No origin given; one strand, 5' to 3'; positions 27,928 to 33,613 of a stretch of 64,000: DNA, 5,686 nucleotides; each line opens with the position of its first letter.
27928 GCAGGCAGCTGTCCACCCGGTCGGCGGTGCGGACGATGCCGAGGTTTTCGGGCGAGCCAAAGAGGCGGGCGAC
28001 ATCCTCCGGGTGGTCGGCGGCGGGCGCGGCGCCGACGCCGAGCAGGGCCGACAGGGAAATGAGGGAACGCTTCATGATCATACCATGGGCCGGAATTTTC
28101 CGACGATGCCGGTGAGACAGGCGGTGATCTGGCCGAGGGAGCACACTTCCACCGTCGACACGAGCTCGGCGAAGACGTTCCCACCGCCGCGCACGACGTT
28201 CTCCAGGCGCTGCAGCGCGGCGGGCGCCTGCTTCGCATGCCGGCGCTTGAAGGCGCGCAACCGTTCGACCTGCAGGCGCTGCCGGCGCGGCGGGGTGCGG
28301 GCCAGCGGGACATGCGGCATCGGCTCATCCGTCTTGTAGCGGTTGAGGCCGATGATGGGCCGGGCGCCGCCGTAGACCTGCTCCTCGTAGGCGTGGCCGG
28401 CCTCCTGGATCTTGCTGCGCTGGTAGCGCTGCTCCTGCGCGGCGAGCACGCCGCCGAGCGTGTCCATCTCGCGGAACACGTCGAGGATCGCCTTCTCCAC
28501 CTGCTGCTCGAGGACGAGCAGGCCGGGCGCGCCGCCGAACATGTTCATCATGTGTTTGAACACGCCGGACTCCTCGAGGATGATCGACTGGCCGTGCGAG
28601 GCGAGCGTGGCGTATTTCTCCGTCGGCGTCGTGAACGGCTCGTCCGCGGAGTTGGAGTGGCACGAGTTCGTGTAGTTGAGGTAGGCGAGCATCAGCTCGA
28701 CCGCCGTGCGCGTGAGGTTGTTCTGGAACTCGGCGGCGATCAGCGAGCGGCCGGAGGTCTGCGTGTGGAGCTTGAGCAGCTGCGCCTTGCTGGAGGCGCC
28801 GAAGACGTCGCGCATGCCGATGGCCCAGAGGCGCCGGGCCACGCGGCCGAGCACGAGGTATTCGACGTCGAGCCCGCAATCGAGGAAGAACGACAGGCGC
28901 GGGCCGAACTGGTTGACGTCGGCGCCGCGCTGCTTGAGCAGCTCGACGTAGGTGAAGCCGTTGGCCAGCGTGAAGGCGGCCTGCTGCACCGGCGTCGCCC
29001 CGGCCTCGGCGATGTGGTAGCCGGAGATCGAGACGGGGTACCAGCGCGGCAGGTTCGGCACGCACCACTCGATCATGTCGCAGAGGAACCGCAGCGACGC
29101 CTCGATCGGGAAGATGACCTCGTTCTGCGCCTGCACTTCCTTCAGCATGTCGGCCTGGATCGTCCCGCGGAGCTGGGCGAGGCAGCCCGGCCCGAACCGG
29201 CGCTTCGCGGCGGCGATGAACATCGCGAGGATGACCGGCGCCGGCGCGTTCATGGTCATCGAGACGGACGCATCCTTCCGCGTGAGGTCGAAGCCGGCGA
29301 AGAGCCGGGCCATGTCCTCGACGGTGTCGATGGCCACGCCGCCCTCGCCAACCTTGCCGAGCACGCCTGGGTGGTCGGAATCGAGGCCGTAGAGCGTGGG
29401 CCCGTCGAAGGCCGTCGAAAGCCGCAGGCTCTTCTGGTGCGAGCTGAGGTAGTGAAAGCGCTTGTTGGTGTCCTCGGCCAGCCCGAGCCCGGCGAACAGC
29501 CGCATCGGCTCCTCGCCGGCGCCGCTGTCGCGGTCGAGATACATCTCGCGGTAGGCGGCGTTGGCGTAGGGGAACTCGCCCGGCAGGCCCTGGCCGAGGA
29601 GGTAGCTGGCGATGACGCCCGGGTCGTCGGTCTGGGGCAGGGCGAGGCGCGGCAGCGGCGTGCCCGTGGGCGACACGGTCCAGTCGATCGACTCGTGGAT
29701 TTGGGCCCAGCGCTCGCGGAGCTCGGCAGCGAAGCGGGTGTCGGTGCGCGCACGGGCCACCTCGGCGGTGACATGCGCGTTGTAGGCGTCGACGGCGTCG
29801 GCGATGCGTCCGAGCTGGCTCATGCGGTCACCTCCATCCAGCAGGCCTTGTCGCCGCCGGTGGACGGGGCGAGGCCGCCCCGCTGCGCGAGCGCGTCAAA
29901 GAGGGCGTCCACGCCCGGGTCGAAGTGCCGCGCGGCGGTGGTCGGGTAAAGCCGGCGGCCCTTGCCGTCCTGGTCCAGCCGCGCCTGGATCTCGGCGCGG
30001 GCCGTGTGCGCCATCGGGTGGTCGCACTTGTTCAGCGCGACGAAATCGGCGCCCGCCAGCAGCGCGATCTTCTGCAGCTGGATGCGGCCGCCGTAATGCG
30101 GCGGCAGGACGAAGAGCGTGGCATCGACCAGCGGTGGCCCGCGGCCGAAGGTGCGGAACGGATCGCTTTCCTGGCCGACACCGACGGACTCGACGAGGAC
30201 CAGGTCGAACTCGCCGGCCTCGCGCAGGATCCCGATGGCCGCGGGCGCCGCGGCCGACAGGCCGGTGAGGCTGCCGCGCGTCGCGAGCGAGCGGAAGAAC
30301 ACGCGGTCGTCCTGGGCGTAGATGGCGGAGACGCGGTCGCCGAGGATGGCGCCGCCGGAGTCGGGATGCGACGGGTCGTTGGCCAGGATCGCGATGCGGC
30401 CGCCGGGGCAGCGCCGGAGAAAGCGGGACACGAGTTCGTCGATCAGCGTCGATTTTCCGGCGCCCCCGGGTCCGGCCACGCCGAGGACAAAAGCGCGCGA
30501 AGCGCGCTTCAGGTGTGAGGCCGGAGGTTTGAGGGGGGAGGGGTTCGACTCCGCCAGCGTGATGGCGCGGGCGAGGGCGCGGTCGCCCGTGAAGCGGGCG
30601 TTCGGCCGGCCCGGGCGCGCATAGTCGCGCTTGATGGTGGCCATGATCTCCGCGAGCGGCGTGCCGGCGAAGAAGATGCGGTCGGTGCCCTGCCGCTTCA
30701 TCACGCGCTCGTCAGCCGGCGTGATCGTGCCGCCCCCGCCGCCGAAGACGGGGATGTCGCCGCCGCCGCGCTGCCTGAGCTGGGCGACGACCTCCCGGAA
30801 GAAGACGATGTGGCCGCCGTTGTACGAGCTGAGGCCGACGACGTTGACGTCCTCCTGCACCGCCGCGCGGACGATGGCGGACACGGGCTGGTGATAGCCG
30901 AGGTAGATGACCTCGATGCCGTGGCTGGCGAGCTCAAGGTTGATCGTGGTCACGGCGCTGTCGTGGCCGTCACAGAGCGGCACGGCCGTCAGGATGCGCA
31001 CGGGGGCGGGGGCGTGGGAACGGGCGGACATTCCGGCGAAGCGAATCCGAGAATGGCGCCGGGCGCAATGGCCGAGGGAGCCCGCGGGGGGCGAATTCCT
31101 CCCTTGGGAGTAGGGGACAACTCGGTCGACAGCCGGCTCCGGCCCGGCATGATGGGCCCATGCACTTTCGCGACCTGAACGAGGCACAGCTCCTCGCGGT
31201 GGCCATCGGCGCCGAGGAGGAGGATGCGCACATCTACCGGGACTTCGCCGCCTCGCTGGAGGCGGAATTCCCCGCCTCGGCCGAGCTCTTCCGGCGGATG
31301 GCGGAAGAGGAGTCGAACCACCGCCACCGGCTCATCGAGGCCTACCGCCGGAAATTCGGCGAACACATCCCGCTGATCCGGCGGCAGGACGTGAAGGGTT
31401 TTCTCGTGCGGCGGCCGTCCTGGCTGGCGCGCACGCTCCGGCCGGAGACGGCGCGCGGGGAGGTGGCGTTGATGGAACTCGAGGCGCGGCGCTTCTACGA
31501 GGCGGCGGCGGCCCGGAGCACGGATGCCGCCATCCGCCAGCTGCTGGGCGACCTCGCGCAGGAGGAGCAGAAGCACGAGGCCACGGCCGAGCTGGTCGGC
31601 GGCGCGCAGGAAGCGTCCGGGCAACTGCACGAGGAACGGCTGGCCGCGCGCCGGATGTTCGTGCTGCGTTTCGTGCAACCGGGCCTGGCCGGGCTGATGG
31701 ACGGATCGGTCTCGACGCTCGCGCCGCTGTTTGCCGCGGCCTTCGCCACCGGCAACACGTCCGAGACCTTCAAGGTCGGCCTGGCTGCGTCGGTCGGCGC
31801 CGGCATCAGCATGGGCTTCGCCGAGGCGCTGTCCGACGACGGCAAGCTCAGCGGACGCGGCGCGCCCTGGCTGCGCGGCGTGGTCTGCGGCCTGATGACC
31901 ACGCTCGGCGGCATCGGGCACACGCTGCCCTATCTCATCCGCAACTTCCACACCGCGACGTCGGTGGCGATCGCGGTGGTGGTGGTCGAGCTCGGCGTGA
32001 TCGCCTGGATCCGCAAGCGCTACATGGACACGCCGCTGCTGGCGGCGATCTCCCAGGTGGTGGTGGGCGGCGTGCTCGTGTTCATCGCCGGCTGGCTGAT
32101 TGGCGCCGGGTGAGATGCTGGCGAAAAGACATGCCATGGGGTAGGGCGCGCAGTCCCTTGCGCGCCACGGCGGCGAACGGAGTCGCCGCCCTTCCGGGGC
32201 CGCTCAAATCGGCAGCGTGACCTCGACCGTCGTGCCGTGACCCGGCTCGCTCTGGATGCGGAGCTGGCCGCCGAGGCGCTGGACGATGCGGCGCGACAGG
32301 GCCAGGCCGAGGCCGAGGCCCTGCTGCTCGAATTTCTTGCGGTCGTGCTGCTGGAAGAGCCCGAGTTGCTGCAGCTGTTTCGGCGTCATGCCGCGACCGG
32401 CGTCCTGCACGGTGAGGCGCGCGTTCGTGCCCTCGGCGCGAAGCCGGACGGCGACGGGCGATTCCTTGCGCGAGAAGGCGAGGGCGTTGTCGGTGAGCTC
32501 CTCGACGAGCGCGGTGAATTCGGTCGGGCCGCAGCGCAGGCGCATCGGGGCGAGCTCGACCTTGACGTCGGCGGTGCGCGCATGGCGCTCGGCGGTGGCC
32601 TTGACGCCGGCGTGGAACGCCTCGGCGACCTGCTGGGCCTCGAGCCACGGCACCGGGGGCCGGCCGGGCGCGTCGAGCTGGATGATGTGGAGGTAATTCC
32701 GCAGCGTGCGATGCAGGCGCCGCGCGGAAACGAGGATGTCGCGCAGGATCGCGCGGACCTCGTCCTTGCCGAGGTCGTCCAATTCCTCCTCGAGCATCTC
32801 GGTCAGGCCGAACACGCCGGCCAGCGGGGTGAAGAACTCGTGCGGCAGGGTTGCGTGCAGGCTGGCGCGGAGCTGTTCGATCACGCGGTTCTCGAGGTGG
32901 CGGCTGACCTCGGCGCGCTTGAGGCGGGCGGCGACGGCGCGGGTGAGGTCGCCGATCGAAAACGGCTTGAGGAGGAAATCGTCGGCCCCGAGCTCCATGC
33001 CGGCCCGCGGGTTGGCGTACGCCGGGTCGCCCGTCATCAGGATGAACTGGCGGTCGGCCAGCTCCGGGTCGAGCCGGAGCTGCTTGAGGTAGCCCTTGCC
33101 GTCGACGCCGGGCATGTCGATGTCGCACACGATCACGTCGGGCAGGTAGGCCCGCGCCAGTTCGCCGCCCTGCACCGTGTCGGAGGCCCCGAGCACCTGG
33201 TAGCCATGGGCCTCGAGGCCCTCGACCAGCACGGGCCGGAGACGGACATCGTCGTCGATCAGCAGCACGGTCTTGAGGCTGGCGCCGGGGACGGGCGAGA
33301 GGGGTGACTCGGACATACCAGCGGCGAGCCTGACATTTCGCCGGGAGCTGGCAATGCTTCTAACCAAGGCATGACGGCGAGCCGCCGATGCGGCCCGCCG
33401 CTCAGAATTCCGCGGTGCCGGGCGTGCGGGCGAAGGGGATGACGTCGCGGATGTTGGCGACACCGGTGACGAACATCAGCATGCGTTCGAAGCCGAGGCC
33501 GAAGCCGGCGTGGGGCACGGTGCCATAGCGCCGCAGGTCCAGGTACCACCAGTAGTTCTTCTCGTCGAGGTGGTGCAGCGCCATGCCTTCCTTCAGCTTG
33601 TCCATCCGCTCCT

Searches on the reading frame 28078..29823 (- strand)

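Call 15: search_protein_families(library=pfam, proteins=[window:28078-29823:-], max_evalue=0.001)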
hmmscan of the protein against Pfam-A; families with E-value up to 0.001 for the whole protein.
window:28078-29823:- (581 aa): 1 family
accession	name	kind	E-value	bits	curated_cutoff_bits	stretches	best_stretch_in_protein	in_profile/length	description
PF01642.28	MM_CoA_mutase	-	2.3e-118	396.4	22.1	1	75-572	22-509/512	Methylmalonyl-CoA mutase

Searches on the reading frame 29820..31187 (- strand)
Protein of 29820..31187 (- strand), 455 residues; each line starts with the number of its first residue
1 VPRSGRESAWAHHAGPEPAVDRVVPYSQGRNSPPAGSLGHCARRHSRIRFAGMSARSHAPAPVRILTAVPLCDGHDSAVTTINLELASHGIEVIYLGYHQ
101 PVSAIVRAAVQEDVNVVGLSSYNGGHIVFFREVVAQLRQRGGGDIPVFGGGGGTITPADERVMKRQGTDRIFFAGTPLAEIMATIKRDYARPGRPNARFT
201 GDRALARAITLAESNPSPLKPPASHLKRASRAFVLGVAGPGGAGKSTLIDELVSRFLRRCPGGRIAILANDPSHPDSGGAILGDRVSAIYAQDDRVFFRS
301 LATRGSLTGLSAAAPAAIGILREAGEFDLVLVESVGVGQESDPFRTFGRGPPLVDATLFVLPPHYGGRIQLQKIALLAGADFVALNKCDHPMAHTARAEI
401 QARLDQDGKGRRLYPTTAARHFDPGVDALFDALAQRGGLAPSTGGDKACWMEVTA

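Call 15: search_protein_families(library=pfam, proteins=[window:29820-31187:-], max_evalue=0.001)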
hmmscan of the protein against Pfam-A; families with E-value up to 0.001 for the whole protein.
window:29820-31187:- (455 aa): 3 families
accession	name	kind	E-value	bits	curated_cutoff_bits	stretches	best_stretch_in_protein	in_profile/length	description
PF03308.22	MeaB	-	8.1e-38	130.4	23.1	1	205-414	1-209/273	Methylmalonyl Co-A mutase-associated GTPase MeaB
PF02310.24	B12-binding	-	8.5e-15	55.1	32.1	1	64-161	2-102/121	B12 binding domain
PF02492.25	cobW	-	1.7e-07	31.4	20.7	1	234-404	2-169/180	CobW/HypB/UreG, nucleotide-binding domain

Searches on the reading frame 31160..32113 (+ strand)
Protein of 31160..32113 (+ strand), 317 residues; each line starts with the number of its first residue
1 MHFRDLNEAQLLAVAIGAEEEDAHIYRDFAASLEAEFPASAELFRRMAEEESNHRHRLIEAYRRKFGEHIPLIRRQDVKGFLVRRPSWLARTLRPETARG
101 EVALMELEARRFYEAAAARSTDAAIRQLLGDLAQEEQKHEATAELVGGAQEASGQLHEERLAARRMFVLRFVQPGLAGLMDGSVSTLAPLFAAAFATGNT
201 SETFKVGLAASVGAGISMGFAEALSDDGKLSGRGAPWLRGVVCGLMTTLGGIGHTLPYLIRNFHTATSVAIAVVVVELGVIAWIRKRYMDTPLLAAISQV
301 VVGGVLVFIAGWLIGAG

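Call 91: search_protein_families(library=pfam, proteins=[window:31160-32113:+], max_evalue=0.001)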
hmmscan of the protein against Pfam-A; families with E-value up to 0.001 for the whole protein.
window:31160-32113:+ (317 aa): 2 families
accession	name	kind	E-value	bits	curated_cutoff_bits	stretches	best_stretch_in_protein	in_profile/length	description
PF02915.23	Rubrerythrin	-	3.9e-25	89.3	22.8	1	11-143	2-133/137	Rubrerythrin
PF01988.24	VIT1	-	8.9e-08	32.6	28.1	1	235-315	132-213/214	VIT family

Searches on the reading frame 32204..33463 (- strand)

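Call 91: search_protein_families(library=pfam, proteins=[window:32204-33463:-], max_evalue=0.001)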
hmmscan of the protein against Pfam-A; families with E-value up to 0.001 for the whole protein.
window:32204-33463:- (419 aa): 4 families
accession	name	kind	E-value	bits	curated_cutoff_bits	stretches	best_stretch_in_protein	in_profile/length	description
PF02518.31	HATPase_c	-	1.5e-23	83.7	26.4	1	316-418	6-108/111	Histidine kinase-, DNA gyrase B-, and HSP90-like ATPase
PF00072.30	Response_reg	-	3e-19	69.6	30.2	1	66-177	1-110/111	Response regulator receiver domain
PF00512.31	HisKA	-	2.1e-07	31.3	26.9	1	204-265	7-65/66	His Kinase A (phospho-acceptor) domain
PF13581.12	HATPase_c_2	-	9e-07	29.4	27.4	1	303-415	30-125/127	Histidine kinase-like ATPase domain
